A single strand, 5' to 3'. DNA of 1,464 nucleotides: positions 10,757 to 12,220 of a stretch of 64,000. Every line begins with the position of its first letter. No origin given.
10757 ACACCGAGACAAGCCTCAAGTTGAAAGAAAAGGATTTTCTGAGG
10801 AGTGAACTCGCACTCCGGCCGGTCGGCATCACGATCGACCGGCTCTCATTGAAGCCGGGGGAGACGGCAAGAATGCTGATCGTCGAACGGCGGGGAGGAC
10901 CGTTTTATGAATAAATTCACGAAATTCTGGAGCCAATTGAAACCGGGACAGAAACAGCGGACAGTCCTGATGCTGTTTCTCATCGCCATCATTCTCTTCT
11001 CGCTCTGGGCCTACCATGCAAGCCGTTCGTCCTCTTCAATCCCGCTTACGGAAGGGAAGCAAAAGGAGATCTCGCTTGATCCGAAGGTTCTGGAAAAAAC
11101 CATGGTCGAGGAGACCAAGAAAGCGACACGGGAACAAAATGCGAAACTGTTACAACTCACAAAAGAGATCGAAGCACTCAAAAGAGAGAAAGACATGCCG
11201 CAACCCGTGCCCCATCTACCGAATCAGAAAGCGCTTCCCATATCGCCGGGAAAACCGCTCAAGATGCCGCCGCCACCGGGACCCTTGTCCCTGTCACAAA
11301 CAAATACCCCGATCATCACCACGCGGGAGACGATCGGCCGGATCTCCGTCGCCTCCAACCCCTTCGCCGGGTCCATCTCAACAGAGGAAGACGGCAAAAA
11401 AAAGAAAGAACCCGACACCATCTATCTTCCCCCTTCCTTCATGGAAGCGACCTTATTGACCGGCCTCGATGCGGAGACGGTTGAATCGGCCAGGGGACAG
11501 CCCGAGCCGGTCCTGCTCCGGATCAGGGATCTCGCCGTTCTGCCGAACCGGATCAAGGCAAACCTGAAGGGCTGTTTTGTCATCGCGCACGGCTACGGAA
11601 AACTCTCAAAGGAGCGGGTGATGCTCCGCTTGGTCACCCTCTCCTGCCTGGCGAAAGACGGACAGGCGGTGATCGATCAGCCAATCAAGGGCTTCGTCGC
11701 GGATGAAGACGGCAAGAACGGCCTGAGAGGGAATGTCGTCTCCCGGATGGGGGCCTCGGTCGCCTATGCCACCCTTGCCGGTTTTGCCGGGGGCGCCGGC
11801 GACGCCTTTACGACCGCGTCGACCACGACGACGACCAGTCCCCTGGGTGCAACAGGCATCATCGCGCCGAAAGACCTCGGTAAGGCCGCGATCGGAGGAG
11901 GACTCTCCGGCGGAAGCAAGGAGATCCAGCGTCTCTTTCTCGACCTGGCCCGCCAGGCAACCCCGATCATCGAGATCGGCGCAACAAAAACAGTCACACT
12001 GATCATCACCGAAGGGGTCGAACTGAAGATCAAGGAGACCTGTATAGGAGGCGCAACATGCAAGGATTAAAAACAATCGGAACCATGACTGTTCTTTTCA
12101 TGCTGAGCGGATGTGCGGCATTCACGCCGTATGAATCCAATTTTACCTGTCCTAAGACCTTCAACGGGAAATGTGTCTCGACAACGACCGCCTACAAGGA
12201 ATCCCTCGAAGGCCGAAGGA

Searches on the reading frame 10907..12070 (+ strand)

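Call 97: search_protein_families(library=pfam, proteins=[window:10907-12070:+], max_evalue=0.0001)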
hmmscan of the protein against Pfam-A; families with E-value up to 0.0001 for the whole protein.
window:10907-12070:+ (387 aa): 1 family
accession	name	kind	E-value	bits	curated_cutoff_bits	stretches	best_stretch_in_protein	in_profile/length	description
PF03743.19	TrbI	-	1.7e-32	113.2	35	1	173-373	1-188/188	Bacterial conjugation TrbI-like protein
